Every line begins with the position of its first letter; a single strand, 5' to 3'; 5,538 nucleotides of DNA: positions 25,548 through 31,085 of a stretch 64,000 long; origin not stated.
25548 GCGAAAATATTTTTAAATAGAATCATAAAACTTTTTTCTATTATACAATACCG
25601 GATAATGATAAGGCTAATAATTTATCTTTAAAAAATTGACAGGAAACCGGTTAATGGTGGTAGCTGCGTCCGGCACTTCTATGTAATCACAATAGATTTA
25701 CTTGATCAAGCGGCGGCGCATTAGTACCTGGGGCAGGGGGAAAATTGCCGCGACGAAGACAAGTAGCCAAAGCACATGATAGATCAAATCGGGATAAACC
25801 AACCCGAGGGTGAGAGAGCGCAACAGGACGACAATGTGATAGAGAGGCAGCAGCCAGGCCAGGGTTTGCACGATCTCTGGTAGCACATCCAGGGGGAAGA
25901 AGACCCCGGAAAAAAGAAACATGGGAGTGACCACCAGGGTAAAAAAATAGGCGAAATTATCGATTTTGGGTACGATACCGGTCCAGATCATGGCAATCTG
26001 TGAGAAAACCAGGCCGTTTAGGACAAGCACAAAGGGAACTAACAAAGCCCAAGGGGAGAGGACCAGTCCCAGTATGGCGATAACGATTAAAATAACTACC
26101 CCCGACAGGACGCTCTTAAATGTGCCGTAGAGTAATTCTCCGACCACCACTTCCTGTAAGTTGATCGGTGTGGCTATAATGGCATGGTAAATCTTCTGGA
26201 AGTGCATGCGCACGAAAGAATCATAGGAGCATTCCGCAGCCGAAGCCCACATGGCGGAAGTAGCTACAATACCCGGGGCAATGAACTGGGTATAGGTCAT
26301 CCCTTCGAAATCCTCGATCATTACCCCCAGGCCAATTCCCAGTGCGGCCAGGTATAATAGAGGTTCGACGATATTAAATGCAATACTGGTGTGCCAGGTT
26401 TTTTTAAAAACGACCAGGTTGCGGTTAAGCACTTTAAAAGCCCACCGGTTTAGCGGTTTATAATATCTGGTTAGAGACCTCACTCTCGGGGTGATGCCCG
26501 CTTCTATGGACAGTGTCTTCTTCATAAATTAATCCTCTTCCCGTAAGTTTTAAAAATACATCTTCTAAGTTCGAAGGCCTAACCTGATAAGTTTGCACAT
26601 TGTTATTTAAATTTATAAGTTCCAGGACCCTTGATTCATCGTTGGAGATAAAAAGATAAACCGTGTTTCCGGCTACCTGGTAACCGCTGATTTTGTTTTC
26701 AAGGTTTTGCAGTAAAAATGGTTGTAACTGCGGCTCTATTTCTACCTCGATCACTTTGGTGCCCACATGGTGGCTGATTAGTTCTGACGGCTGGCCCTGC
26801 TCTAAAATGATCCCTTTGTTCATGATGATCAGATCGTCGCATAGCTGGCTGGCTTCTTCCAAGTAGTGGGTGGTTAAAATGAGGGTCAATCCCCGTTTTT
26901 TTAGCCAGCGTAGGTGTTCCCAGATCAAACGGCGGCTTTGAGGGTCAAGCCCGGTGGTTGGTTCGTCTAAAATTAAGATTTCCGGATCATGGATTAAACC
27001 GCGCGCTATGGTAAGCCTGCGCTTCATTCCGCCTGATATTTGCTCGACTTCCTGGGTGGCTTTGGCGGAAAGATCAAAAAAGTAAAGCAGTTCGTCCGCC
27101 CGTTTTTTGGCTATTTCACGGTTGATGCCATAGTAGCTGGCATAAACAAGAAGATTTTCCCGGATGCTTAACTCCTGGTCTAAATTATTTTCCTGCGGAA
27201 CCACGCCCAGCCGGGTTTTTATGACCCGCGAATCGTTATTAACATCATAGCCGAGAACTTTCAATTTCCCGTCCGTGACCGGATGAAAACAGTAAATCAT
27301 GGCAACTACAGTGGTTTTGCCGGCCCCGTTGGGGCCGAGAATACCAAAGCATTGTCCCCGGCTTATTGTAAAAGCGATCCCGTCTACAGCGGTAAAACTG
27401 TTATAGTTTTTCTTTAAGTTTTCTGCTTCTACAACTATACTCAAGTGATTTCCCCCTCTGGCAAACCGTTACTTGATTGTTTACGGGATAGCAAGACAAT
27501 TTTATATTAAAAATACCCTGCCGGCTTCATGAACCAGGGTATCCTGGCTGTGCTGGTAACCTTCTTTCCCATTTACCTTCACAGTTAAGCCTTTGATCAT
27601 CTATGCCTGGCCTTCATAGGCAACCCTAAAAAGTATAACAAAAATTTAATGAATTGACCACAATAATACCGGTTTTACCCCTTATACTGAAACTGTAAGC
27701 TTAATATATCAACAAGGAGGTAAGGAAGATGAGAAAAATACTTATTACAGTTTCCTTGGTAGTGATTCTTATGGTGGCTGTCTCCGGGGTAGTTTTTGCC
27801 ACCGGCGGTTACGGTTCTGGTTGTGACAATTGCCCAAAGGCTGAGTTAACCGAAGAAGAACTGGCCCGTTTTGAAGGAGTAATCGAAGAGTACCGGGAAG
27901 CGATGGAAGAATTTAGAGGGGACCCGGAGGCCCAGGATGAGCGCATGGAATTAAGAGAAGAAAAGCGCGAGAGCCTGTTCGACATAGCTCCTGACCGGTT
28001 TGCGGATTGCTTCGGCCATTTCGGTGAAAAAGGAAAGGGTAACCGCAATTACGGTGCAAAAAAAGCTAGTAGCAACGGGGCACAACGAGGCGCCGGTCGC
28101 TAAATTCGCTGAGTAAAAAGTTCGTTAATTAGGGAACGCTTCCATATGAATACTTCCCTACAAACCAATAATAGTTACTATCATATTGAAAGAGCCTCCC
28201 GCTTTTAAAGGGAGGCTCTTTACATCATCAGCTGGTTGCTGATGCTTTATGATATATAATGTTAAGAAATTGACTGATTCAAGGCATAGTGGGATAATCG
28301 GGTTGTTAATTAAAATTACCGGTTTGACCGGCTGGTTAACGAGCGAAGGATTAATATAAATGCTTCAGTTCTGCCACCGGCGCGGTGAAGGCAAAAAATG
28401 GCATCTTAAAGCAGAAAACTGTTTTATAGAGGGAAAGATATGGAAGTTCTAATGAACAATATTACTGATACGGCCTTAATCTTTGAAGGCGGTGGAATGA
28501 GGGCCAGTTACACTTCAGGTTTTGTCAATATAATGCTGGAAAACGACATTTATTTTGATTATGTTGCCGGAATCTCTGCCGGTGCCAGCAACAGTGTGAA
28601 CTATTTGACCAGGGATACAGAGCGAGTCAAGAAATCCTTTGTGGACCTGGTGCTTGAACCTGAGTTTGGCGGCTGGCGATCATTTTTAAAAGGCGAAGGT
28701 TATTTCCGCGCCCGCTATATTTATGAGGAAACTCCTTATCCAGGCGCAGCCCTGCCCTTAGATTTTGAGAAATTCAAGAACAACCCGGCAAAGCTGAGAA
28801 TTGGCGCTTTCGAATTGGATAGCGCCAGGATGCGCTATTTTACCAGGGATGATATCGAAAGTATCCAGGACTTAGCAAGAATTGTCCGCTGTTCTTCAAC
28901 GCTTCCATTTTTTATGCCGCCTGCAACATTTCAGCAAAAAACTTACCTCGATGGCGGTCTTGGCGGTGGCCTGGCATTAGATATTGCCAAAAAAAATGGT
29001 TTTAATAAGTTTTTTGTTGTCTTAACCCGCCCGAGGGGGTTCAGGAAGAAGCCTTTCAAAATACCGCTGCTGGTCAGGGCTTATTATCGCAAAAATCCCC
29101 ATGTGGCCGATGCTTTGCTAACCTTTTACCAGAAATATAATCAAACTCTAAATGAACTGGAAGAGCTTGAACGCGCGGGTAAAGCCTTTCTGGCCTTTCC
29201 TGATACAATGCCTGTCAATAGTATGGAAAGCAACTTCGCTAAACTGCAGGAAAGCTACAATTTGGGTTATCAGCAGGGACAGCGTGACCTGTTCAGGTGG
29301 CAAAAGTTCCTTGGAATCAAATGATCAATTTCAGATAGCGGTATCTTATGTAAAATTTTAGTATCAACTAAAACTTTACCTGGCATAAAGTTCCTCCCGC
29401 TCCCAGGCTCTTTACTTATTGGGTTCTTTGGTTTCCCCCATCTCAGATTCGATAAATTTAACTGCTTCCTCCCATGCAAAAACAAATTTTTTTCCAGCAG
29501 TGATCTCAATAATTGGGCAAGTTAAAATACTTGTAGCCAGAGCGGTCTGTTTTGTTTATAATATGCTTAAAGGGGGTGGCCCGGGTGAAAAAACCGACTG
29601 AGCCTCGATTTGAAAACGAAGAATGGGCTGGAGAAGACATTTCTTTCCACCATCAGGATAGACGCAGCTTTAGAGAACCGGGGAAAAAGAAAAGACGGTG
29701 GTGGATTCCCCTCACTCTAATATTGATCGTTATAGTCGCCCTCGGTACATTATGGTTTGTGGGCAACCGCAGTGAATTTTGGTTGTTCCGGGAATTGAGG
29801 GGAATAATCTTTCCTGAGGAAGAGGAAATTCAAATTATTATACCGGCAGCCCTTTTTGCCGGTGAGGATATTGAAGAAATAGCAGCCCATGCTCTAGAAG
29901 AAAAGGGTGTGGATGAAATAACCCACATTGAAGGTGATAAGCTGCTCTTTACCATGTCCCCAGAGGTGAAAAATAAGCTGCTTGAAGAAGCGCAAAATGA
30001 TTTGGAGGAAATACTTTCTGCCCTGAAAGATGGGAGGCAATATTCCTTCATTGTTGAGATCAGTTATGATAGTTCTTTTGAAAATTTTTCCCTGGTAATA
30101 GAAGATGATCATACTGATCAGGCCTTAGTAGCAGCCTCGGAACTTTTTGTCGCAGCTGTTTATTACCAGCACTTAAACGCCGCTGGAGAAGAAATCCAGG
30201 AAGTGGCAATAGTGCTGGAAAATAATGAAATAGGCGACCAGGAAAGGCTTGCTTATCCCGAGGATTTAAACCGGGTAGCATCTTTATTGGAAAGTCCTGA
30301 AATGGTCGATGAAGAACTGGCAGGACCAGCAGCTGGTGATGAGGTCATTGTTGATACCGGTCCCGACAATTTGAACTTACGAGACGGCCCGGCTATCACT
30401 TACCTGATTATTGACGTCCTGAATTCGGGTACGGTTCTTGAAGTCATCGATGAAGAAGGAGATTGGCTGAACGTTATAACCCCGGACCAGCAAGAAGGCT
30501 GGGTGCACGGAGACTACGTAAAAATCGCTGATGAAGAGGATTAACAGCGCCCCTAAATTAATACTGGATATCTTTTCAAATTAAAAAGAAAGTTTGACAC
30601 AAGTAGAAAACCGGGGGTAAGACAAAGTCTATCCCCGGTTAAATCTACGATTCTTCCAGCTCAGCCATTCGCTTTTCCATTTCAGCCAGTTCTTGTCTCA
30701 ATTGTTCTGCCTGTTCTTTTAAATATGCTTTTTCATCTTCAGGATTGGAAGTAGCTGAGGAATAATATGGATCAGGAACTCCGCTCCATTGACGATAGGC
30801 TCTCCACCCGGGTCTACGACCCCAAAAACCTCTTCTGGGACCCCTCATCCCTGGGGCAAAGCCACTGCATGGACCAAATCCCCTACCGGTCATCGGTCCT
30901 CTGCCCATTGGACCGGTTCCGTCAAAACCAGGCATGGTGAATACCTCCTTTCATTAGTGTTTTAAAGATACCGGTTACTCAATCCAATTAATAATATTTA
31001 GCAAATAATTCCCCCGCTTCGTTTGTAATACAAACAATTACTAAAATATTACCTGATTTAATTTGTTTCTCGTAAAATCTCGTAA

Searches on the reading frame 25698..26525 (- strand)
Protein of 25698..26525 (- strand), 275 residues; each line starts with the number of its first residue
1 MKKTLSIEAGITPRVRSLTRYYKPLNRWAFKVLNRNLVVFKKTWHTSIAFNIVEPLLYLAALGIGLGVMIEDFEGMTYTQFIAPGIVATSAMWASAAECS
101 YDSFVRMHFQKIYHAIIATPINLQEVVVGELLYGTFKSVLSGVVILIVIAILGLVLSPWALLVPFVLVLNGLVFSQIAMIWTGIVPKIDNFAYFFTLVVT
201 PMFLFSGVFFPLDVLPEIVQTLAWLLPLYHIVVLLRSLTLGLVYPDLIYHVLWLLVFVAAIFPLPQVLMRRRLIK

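Call 6: search_protein_families(library=pfam, proteins=[window:25698-26525:-], max_evalue=0.001)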
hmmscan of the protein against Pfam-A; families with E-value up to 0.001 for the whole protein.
window:25698-26525:- (275 aa): 2 families
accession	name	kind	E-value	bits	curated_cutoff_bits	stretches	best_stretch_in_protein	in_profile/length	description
PF01061.29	ABC2_membrane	-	2.7e-21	76.5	26.9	1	32-238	6-209/211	ABC-2 type transporter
PF12698.13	ABC2_membrane_3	-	3.6e-08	33.3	31.6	1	76-262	158-342/347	ABC-2 family transporter protein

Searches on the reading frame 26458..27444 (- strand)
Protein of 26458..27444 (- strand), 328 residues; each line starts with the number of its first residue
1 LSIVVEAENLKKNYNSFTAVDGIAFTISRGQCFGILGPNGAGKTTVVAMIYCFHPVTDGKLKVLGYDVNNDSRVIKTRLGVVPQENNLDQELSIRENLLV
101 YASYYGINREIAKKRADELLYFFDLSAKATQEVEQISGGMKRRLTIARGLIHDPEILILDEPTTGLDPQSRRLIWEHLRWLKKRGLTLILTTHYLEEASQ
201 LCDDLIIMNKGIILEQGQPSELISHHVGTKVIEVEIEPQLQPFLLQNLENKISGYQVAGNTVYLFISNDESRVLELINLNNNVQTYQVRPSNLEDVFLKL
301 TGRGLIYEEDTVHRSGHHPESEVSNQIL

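Call 6: search_protein_families(library=pfam, proteins=[window:26458-27444:-], max_evalue=0.001)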
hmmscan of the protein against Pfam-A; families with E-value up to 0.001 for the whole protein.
window:26458-27444:- (328 aa): 5 families
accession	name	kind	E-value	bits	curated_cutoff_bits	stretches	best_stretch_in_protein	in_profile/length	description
PF00005.33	ABC_tran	-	4e-32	112.1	25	1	21-164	2-137/137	ABC transporter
PF13304.12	AAA_21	-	1.4e-11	45.5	27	1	97-193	220-298/304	AAA domain, putative AbiEii toxin, Type IV TA system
PF02463.25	SMC_N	-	0.0002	21.3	40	1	32-194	26-198/220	RecF/RecN/SMC N terminal domain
PF13476.12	AAA_23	-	0.00032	21.8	27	1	12-48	5-37/201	AAA domain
PF13175.12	AAA_15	-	0.00084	19.5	32.1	0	35-68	28-65/374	AAA ATPase domain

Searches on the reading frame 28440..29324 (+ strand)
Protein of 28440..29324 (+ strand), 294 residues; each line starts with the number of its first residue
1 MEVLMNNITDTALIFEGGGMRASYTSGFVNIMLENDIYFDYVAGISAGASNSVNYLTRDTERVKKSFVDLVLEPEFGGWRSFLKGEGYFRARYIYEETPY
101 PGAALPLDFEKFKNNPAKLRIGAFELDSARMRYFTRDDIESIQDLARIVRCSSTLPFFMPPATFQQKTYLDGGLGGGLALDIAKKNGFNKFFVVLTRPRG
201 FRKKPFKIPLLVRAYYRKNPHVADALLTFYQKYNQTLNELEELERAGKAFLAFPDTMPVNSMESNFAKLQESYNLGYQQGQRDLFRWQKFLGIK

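Call 6: search_protein_families(library=pfam, proteins=[window:28440-29324:+], max_evalue=0.001)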
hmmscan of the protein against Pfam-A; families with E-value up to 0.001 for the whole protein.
window:28440-29324:+ (294 aa): 2 families
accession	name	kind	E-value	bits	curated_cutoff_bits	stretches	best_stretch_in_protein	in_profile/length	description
PF19890.4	DUF6363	-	4.1e-21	75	26.4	1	220-291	2-74/75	Domain of unknown function (DUF6363)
PF01734.28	Patatin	-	9.8e-20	72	27.7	1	13-182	1-189/191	Patatin-like phospholipase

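Call 51: search_protein_families(library=ncbifam, proteins=[window:28440-29324:+], max_evalue=0.00001)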
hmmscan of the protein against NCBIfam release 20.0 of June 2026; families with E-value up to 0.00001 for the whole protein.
window:28440-29324:+ (294 aa): 0 families

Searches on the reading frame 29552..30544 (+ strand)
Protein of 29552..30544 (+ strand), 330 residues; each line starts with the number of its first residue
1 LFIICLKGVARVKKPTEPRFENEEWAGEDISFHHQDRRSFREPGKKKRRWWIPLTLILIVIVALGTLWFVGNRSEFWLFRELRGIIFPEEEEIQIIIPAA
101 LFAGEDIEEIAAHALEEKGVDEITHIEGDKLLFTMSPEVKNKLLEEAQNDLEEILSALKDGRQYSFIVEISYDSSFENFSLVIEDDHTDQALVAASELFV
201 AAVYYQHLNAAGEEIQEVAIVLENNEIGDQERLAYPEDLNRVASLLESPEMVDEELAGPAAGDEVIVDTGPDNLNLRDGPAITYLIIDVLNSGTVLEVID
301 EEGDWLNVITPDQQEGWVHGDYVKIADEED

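Call 6: search_protein_families(library=pfam, proteins=[window:29552-30544:+], max_evalue=0.001)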
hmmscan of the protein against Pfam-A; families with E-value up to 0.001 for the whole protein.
window:29552-30544:+ (330 aa): 3 families
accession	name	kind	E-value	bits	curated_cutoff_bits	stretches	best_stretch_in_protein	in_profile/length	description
PF08239.17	SH3_3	-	5.5e-14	52.5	27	1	272-324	1-54/54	Bacterial SH3 domain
PF06347.19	SH3_4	-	8.4e-08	32.3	24.1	1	271-319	2-50/56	Bacterial SH3 domain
PF23795.1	SH3_YKFC_2nd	-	3.9e-05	23.8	27.4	1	294-325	25-56/57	YKFC SH3b2 domain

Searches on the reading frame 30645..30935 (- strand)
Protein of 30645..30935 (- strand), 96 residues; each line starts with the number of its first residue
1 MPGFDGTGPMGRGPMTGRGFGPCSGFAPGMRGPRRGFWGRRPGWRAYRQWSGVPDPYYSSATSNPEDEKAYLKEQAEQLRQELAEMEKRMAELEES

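Call 6: search_protein_families(library=pfam, proteins=[window:30645-30935:-], max_evalue=0.001)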
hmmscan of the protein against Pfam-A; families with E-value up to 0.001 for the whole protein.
window:30645-30935:- (96 aa): 1 family
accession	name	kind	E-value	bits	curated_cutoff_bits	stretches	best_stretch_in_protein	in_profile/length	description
PF17253.7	DUF5320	-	6e-25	88.7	27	1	1-93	1-99/99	Family of unknown function (DUF5320)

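Call 51: search_protein_families(library=ncbifam, proteins=[window:30645-30935:-], max_evalue=0.00001)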
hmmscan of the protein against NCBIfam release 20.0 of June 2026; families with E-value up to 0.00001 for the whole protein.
window:30645-30935:- (96 aa): 0 families
